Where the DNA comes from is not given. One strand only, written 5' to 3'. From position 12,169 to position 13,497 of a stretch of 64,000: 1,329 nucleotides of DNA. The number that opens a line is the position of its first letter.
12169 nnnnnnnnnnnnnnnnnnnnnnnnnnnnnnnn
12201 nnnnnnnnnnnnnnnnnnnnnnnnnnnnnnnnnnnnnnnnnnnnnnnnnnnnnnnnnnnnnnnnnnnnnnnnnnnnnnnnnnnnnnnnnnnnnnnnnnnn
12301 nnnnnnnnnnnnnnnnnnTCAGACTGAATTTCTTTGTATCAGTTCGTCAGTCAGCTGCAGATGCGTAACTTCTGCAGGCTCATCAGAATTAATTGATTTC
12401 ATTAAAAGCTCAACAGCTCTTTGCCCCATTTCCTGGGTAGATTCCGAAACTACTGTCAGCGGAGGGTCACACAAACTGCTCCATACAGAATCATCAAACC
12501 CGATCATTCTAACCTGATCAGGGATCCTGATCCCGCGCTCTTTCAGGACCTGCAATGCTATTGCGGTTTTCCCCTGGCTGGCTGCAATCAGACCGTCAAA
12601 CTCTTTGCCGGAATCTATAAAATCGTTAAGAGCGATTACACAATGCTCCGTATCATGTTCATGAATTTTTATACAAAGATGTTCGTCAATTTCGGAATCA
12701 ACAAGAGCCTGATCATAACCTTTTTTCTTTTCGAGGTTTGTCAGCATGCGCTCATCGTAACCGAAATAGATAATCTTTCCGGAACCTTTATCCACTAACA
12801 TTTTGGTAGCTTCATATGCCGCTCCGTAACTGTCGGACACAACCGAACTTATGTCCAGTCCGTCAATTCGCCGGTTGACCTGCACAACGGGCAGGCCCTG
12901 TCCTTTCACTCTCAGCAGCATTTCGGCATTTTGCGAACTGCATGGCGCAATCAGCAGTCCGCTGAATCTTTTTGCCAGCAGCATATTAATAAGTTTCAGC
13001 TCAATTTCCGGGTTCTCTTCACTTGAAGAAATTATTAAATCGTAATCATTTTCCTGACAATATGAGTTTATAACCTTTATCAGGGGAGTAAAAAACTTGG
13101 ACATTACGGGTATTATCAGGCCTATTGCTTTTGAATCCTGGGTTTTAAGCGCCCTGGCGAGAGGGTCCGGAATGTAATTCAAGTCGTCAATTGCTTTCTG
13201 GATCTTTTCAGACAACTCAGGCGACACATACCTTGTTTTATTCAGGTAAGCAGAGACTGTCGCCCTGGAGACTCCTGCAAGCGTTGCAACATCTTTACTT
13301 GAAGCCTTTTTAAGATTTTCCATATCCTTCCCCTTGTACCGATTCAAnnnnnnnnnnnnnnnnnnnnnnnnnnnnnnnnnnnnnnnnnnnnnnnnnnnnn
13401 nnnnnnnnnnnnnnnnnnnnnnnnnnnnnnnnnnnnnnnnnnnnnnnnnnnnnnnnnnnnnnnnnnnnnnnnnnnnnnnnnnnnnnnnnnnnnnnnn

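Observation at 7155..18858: A three-promoter regulon marked by the perfect palindrome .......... placed just downstream of the -10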

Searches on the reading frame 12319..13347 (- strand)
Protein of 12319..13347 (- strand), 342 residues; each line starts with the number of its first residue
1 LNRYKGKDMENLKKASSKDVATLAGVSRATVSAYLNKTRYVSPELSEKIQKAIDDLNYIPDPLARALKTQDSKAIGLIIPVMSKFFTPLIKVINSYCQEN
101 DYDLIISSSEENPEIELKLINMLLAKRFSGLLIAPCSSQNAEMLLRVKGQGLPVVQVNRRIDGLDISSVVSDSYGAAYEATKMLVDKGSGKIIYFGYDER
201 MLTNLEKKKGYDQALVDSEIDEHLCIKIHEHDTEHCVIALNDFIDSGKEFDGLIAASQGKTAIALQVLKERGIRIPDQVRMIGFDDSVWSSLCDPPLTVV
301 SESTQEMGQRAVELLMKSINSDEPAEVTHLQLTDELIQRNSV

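Call 7: search_protein_families(library=pfam, proteins=[window:12319-13347:-])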
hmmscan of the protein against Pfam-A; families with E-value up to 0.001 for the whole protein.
window:12319-13347:- (342 aa): 5 families
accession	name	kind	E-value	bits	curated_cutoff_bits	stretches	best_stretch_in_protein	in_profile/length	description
PF00532.27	Peripla_BP_1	-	1.6e-25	90.6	22.2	1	73-325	2-269/281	Periplasmic binding proteins and sugar binding domain of LacI family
PF13377.12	Peripla_BP_3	-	7.2e-22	78.7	26.5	1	182-342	2-167/167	Periplasmic binding protein-like domain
PF13407.12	Peripla_BP_4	-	9.2e-17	61.9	35.1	1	75-287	1-219/258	Periplasmic binding protein domain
PF00356.27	LacI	-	1.4e-16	60.4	27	1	18-61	3-46/46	Bacterial regulatory proteins, lacI family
PF01381.28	HTH_3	-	3.8e-05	24.1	23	1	16-53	11-48/55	Helix-turn-helix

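Call 15: find_homologous_proteins(query=window:12322-13323:-)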
Query seq(334 aa) (334 aa): 693 proteins with E <= 0.001 among 4004 candidates; the best 120 are listed.
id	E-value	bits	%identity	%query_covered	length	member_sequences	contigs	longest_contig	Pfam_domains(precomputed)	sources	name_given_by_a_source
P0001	2.1e-213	725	100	100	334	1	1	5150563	PF13377.13,PF00532.28,PF00356.28,PF13407.13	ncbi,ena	-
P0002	2.6e-116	406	55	100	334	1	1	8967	PF13377.13,PF00532.28,PF00356.28,PF13407.13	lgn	-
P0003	3.2e-114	399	56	100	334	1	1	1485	PF13377.13,PF00532.28,PF00356.28,PF13407.13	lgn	-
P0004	8.1e-113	395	55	99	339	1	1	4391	PF13377.13,PF00532.28,PF00356.28,PF13407.13,PF01381.29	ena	-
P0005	4.1e-112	392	55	99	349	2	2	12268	PF13377.13,PF00532.28,PF00356.28,PF13407.13,PF01381.29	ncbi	-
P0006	5.5e-112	392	56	99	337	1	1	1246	PF13377.13,PF00532.28,PF00356.28,PF13407.13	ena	-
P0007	1.8e-111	390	55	99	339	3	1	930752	PF13377.13,PF00532.28,PF00356.28,PF13407.13,PF01381.29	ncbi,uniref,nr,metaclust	ncbi:transcriptional regulator [Candidatus Vecturithrix granuli]|uniref:Transcriptional regulator n=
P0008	1.2e-110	388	56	99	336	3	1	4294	PF13377.13,PF00532.28,PF00356.28,PF13407.13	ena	-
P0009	1.3e-110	387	56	98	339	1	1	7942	PF13377.13,PF00532.28,PF00356.28,PF13407.13,PF01381.29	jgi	-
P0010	1.8e-110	387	54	99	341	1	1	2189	PF13377.13,PF00532.28,PF00356.28,PF13407.13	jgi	jgi:LacI family transcriptional regulator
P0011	2.2e-110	387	55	99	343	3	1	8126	PF13377.13,PF00532.28,PF00356.28,PF13407.13,PF01381.29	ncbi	-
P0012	2.4e-110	387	54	99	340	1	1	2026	PF13377.13,PF00532.28,PF00356.28,PF13407.13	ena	-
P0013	6.2e-110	385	55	99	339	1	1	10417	PF13377.13,PF00532.28,PF00356.28,PF13407.13,PF01381.29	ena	-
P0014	2.3e-109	383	55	99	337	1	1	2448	PF13377.13,PF00532.28,PF00356.28,PF13407.13,PF01381.29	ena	-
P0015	3.1e-109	383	54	99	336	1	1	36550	PF13377.13,PF00532.28,PF00356.28,PF13407.13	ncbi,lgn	-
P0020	1.1e-107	378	53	99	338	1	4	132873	PF13377.13,PF00532.28,PF00356.28,PF13407.13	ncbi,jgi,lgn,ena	-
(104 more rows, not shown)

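Call 16: find_encoding_contigs(protein=P0001, flank=1000, max_places=3)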
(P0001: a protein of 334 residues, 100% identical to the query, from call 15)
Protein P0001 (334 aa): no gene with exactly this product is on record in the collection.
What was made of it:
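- Tried and rejected: Source record: an exact look-up of LacI-1 to find its source record and organism returned nothing (call 16).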

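Call 17: find_encoding_contigs(protein=P0007, flank=10000, max_places=2)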
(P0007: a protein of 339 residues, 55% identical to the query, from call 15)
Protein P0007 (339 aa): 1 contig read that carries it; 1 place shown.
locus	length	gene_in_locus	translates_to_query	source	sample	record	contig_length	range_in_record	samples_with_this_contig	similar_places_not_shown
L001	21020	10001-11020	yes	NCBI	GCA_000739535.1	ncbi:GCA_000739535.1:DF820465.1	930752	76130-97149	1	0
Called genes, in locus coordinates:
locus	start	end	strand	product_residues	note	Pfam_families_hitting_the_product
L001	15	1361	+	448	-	PF01547:SBP_bac_1, PF13416:SBP_bac_8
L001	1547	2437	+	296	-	PF00528:BPD_transp_1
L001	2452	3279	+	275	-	PF00528:BPD_transp_1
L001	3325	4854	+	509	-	PF00370:FGGY_N, PF02782:FGGY_C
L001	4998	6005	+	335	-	PF01408:GFO_IDH_MocA, PF22725:GFO_IDH_MocA_C3 (weak)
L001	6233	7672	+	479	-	PF01565:FAD_binding_4, PF02913:FAD-oxidase_C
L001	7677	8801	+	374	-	PF13183:Fer4_8, PF13534:Fer4_17 (weak), PF02754:CCG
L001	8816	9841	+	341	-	PF08240:ADH_N, PF16912:Glu_dehyd_C (weak), PF00107:ADH_zinc_N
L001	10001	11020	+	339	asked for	PF00356:LacI, PF01381:HTH_3 (faint), PF00532:Peripla_BP_1, PF13407:Peripla_BP_4, PF13377:Peripla_BP_3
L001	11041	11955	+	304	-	PF01261:AP_endonuc_2 (weak)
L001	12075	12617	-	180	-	PF01641:SelR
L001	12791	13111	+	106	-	PF12840:HTH_20 (faint), PF01022:HTH_5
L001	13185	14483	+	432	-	PF03773:ArsP_1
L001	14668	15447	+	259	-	PF03807:F420_oxidored, PF14748:P5CR_dimer (weak)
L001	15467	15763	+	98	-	PF13192:Thioredoxin_3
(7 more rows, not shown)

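Call 18: find_encoding_contigs(protein=P0020, flank=10000, max_places=2)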
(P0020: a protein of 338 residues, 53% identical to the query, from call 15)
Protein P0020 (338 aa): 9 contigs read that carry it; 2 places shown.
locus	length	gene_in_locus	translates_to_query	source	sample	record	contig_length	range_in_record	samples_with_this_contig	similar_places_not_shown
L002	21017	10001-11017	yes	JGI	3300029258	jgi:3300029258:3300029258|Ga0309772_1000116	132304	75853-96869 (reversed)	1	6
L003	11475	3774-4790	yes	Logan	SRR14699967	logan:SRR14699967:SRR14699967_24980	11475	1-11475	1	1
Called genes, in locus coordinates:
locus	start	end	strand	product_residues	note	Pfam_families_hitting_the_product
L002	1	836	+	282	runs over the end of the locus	PF01058:Oxidored_q6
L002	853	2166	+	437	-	PF27537:HoxH (weak), PF00374:NiFeSe_Hases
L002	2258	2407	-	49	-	-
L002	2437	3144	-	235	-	PF01578:Cytochrom_C_asm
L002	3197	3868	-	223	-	PF01061:ABC2_membrane, PF03379:CcmB, PF12698:ABC2_membrane_3 (weak)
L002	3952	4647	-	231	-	PF13175:AAA_15 (faint), PF00005:ABC_tran, PF13191:AAA_16 (weak), PF13304:AAA_21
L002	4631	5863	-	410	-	-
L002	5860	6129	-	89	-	PF13240:Zn_Ribbon_1, PF13248:Zn_ribbon_3 (weak)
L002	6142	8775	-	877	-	PF01578:Cytochrom_C_asm, PF16327:CcmF_C, PF00578:AhpC-TSA, PF08534:Redoxin, PF13905:Thioredoxin_8 (weak)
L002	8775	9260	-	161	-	PF03100:CcmE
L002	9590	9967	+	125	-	-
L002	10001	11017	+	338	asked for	PF00356:LacI, PF00532:Peripla_BP_1, PF13407:Peripla_BP_4, PF13377:Peripla_BP_3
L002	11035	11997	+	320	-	PF00294:PfkB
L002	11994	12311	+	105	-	-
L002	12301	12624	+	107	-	PF13347:MFS_2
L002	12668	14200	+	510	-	PF00070:Pyr_redox (faint), PF00890:FAD_binding_2 (weak), PF01266:DAO, PF01593:Amino_oxidase, PF03486:HI0933_like (faint), PF07992:Pyr_redox_2 (faint), PF13450:NAD_binding_8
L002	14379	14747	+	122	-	PF06262:Zincin_1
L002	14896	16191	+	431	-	-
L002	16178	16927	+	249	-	PF03009:GDPD, PF13653:GDPD_2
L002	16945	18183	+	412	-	PF00149:Metallophos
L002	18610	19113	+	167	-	-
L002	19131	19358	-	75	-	-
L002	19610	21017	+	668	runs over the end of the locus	PF13802:Gal_mutarotas_2, PF01055:Glyco_hydro_31_2nd, PF21365:Glyco_hydro_31_3rd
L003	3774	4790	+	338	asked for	PF00356:LacI, PF00532:Peripla_BP_1, PF13407:Peripla_BP_4, PF13377:Peripla_BP_3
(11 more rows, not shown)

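Call 19: find_encoding_contigs(protein=P0015, flank=10000, max_places=2)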
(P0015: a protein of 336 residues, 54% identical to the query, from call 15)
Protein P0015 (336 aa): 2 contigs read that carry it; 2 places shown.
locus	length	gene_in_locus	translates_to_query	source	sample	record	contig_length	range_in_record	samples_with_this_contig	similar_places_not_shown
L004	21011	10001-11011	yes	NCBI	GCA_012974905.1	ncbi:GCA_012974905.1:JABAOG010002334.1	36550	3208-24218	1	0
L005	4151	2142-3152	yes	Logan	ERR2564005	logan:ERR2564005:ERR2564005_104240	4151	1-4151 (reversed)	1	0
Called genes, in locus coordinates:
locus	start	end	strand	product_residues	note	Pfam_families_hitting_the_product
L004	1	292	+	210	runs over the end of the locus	PF27271:AF_1327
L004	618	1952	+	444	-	-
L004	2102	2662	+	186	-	-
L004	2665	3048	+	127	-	PF00528:BPD_transp_1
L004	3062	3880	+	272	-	PF00528:BPD_transp_1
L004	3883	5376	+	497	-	PF00370:FGGY_N, PF02782:FGGY_C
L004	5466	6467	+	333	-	PF01408:GFO_IDH_MocA, PF22725:GFO_IDH_MocA_C3 (weak)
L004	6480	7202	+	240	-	-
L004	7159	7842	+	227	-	PF02913:FAD-oxidase_C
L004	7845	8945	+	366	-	PF13183:Fer4_8, PF13534:Fer4_17 (weak), PF02754:CCG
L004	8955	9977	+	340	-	PF08240:ADH_N, PF16912:Glu_dehyd_C, PF00107:ADH_zinc_N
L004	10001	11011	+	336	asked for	PF00356:LacI, PF00532:Peripla_BP_1, PF13407:Peripla_BP_4, PF13377:Peripla_BP_3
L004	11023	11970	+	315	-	PF00294:PfkB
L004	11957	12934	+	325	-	PF01791:DeoC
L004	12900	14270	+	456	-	PF08013:GatZ_KbaZ-like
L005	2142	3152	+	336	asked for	PF00356:LacI, PF00532:Peripla_BP_1, PF13407:Peripla_BP_4, PF13377:Peripla_BP_3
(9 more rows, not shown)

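Call 28: find_related_loci(query=A1, collection=genome_contigs, flank=10000)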
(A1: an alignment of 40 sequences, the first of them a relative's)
Query A1 (334 aa) in genome_contigs; peptide patterns used: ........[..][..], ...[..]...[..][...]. (x = any residue, [..] = any of these).
64 stretches matched a pattern; 19 encode a relative of the query (tblastn E <= 1e-3); 19 distinct loci.
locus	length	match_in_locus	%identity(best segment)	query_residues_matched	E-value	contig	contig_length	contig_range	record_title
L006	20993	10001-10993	55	3-333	7e-122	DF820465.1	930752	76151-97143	Bacterium UASB270 DNA, scaffold: UASB270_scaffold_3, whole genome shotgun sequence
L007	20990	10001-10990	53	5-334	2e-117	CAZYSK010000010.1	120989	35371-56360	MAG TPA_asm: uncultured Anaerolineales bacterium isolate binchicken_co334_204 genome assembly, contig: NODE_172_length_1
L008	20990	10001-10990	53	5-334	3e-116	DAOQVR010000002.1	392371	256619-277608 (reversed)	MAG TPA_asm: Anaerolineae bacterium isolate AMR_MDS_1083 NODE_7_length_392371_cov_24.609575, whole genome shotgun sequen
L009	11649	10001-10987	52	5-333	1e-112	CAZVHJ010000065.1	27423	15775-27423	MAG TPA_asm: uncultured Spirochaetaceae bacterium isolate binchicken_co178_254 genome assembly, contig: NODE_2421_length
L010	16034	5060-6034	51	5-329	5e-112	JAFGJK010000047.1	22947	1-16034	MAG: Spirochaetes bacterium isolate Zod_Metabat.271 k87_3540653, whole genome shotgun sequence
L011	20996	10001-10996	52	2-333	5e-110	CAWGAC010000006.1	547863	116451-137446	MAG: uncultured Spirochaetota bacterium isolate MFD04408.bin.2.124 genome assembly, contig: contig_31860, whole genome s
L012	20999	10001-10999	49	1-333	1e-109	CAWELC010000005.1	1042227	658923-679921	MAG: uncultured delta proteobacterium isolate MFD05674.bin.2.3 genome assembly, contig: contig_19868, whole genome shotg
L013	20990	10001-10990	52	5-334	1e-108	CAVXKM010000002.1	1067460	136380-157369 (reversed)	MAG: uncultured Spirochaetota bacterium isolate MFD02979.bin.2.4 genome assembly, contig: contig_19745, whole genome sho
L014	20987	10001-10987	50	5-333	1e-108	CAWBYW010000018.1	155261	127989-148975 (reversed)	MAG: uncultured delta proteobacterium isolate MFD04492.bin.2.9 genome assembly, contig: contig_54950, whole genome shotg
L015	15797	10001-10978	51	6-333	3e-108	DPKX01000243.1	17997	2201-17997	MAG TPA_asm: Candidatus Atribacter hydrocarboniphilus isolate UBA11188 contig_67914, whole genome shotgun sequence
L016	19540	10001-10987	50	5-333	2e-106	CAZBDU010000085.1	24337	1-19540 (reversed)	MAG TPA_asm: uncultured Spirochaetaceae bacterium isolate binchicken_co178_265 genome assembly, contig: NODE_2795_length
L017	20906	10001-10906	50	4-307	1e-99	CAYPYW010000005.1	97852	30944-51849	MAG TPA_asm: uncultured Actinomycetota bacterium isolate binchicken_co178_258 genome assembly, contig: NODE_437_length_9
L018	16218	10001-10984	45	5-333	1e-88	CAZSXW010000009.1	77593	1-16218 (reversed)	MAG TPA_asm: uncultured Actinomycetota bacterium isolate binchicken_co294_128 genome assembly, contig: NODE_578_length_7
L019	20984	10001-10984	42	5-333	1e-81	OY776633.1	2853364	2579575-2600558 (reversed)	MAG: Christensenellaceae bacterium isolate c84a42d1-d9c9-443e-85ff-73520b584de8 genome assembly, chromosome: 1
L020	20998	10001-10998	55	2-334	3e-95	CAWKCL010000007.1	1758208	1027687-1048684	MAG: uncultured delta proteobacterium isolate MFD03899.bin.1.137 genome assembly, contig: contig_4817, whole genome shot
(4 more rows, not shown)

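Call 37: search_protein_families(library=ncbifam, proteins=[window:12319-13323:-], max_evalue=0.00001)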
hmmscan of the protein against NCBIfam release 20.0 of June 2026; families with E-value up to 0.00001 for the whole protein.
window:12319-13323:- (334 aa): 18 families
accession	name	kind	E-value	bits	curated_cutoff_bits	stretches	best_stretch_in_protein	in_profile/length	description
NF007979.0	PRK10703.1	equivalog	1.1e-46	159.6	501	1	7-334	2-331/341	HTH-type transcriptional repressor PurR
NF047341.1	lactose_RbsR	equivalog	2.9e-46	158.3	382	1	5-334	1-328/331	ribose utilization transcriptional repressor RbsR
NF052440.1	TransRegGNTRPSEAE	equivalog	3.9e-46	157.6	400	1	9-333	8-332/333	HTH-type transcriptional regulator GntR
NF007743.0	PRK10423.1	equivalog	7.6e-46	156.7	531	1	7-334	2-330/330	ribose operon transcriptional repressor RbsR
TIGR02417.1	fruct_sucro_rep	subfamily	2.7e-44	151.8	389.55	1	10-318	3-314/327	D-fructose-responsive transcription factor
NF007706.0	PRK10401.1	equivalog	1.4e-42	146.2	555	1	10-334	5-329/346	HTH-type transcriptional regulator GalS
NF051853.1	TransRegUriRCory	equivalog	2.3e-42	145.3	550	1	9-333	3-323/327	transcriptional regulator UriR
NF008452.0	PRK11303.1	equivalog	1.2e-41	143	385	1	10-329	4-326/332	catabolite repressor/activator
NF008002.0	PRK10727.1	equivalog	3e-41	141.6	557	1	7-334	2-329/341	HTH-type transcriptional regulator GalR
NF008269.0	PRK11041.1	equivalog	7.6e-41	140.2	436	1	4-333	7-336/342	DNA-binding transcriptional regulator CytR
NF007075.0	PRK09526.1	subfamily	5.5e-39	134.1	340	1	5-333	4-330/358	LacI family DNA-binding transcriptional regulator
NF007449.0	PRK10014.1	subfamily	7.7e-37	127.1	310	1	3-331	3-341/342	Mal regulon transcriptional regulator MalI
TIGR01481.1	ccpA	equivalog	2.8e-36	125.6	442.35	1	11-331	7-326/330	catabolite control protein A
NF047913.1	TransRegIdnR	equivalog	3.2e-35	122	500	1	6-316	5-314/331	DNA-binding transcriptional regulator IdnR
NF011563.0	PRK14987.1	equivalog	4.3e-28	98.5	433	1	5-313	4-311/331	gluconate operon transcriptional repressor GntR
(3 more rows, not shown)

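Call 38: search_solved_structures(query=window:12319-13323:-, max_evalue=1e-10)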
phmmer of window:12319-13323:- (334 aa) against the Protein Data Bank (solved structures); distinct sequences matched with E-value up to 1e-10: 62 (the best 60 are shown).
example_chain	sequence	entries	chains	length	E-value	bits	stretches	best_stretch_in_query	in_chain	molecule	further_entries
3ctp_A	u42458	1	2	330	2.3e-42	148.4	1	7-315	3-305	Periplasmic binding protein/LacI transcriptional regulator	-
3oqo_A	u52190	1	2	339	3.2e-34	121.7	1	10-326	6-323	Catabolite control protein A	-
3oqm_A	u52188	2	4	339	3.2e-34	121.7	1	10-326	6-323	Catabolite control protein A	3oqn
2o20_A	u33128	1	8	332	1.3e-33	119.7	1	10-333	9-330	Catabolite control protein A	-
1rzr_G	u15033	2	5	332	2.8e-33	118.6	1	10-324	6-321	Glucose-resistance amylase regulator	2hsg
5ysz_A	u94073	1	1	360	3.7e-33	118.2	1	2-331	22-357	Transcriptional regulator, LacI family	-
1zvv_A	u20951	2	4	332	7.6e-33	117.2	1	10-315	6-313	Glucose-resistance amylase regulator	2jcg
9ny7_A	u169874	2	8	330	1.6e-32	116.1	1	7-333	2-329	Ribose operon repressor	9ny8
1jh9_A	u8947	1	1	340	3.7e-29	105.1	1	8-334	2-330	PURINE NUCLEOTIDE SYNTHESIS REPRESSOR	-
2qu7_A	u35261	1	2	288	8e-29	103.9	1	58-333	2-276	Putative transcriptional regulator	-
1jft_A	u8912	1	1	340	2.3e-28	102.5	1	8-334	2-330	PURINE NUCLEOTIDE SYNTHESIS REPRESSOR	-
1jfs_A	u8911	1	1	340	4e-28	101.6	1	8-334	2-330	PURINE NUCLEOTIDE SYNTHESIS REPRESSOR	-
1bdi_A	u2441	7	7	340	4.1e-28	101.6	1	8-334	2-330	PROTEIN (PURINE REPRESSOR) | PROTEIN (PURINE NUCLEOTIDE SYNTHESIS REPRESSOR)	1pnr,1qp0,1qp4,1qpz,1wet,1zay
2pue_A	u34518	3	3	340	4.8e-28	101.4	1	8-334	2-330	PROTEIN (PURINE REPRESSOR ) | PROTEIN (PURINE REPRESSOR)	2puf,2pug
2pua_A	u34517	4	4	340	6.8e-28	100.9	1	8-334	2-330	PURINE REPRESSOR | PROTEIN (PURINE REPRESSOR)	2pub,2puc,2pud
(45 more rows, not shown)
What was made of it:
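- On LacI/GalR-family repressor-operator system: Its best PDB relatives are LacI-family proteins: 3ctp, CcpA, RbsR and PurR (call 38).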

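Call 41: search_protein_families(library=pfam, proteins=[L011:14716-16176:+, L012:1791-3347:-, L014:2111-3649:+, L016:3881-5329:+, L017:7355-8821:+, L018:2833-3801:+, L018:6232-7266:+, L002:9566-9967:+], max_evalue=0.00001)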
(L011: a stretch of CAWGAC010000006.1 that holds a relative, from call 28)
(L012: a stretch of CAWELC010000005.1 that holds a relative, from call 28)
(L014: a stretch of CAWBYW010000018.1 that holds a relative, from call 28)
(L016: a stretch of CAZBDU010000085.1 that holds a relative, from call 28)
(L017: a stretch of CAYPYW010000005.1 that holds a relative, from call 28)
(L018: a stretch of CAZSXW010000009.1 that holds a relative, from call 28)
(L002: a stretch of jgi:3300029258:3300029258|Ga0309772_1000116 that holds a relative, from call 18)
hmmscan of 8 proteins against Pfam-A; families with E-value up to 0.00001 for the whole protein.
L011:14716-16176:+ (486 aa): 2 families
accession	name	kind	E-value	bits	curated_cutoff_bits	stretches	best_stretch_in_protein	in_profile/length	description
PF01565.28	FAD_binding_4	-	1.4e-39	135.4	26.4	1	63-198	3-137/139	FAD binding domain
PF02913.24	FAD-oxidase_C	-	5.6e-29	102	21.2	1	236-482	2-248/248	FAD linked oxidases, C-terminal domain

L012:1791-3347:- (518 aa): 7 families
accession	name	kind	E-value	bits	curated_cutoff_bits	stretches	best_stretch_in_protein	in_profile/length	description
PF01593.30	Amino_oxidase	-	7.3e-21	75.4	19.8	1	27-505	1-431/443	Flavin containing amine oxidoreductase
PF01266.30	DAO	-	4.5e-15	56.5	27.9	2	250-442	148-300/353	FAD dependent oxidoreductase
PF13450.12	NAD_binding_8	-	6.9e-14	52.3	21.9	1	22-80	1-59/68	NAD(P)-binding Rossmann-like domain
PF00890.30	FAD_binding_2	-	5.7e-10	39.4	20.4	0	21-57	3-39/414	FAD binding domain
PF03486.20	HI0933_like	-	2.1e-08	34.3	50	0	19-53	2-36/244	HI0933-like protein Rossmann domain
PF07992.20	Pyr_redox_2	-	9.8e-08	32.2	26.1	0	19-51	144-176/291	Pyridine nucleotide-disulphide oxidoreductase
PF00070.33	Pyr_redox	-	3.8e-06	27.8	22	0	19-52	1-34/82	Pyridine nucleotide-disulphide oxidoreductase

L014:2111-3649:+ (512 aa): 4 families
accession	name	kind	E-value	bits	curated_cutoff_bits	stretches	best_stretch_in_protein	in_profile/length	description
PF01593.30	Amino_oxidase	-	6.4e-24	85.5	19.8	1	11-492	1-426/443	Flavin containing amine oxidoreductase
PF13450.12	NAD_binding_8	-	2.5e-15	56.9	21.9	1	6-70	1-65/68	NAD(P)-binding Rossmann-like domain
PF01266.30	DAO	-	1.4e-10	41.7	27.9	0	4-44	2-41/353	FAD dependent oxidoreductase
PF03486.20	HI0933_like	-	9.6e-06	25.6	50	0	3-37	2-36/244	HI0933-like protein Rossmann domain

L016:3881-5329:+ (482 aa): 2 families
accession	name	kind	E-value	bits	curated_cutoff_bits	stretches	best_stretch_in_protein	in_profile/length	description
PF01565.28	FAD_binding_4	-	5.4e-40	136.7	26.4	1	59-194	3-137/139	FAD binding domain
PF02913.24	FAD-oxidase_C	-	3.6e-25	89.6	21.2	1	232-478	2-248/248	FAD linked oxidases, C-terminal domain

L017:7355-8821:+ (488 aa): 2 families
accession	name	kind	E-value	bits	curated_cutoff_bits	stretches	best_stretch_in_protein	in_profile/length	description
PF01565.28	FAD_binding_4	-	9.1e-37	126.3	26.4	1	58-193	3-137/139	FAD binding domain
PF02913.24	FAD-oxidase_C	-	1.2e-32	114.1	21.2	1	231-478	2-248/248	FAD linked oxidases, C-terminal domain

L018:2833-3801:+ (322 aa): 1 family
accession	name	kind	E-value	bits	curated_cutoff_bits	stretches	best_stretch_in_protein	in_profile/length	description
PF02653.21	BPD_transp_2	-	2.4e-37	129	26.8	1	39-304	2-269/269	Branched-chain amino acid transport system / permease component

L018:6232-7266:+ (344 aa): 2 families
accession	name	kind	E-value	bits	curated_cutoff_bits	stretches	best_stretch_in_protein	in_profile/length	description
PF01408.29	GFO_IDH_MocA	-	1e-20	75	24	1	8-130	1-120/120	Oxidoreductase family, NAD-binding Rossmann fold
PF22725.1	GFO_IDH_MocA_C3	-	2.5e-06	27.9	27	1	173-248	45-122/124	GFO/IDH/MocA C-terminal domain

L002:9566-9967:+ (133 aa): 0 families
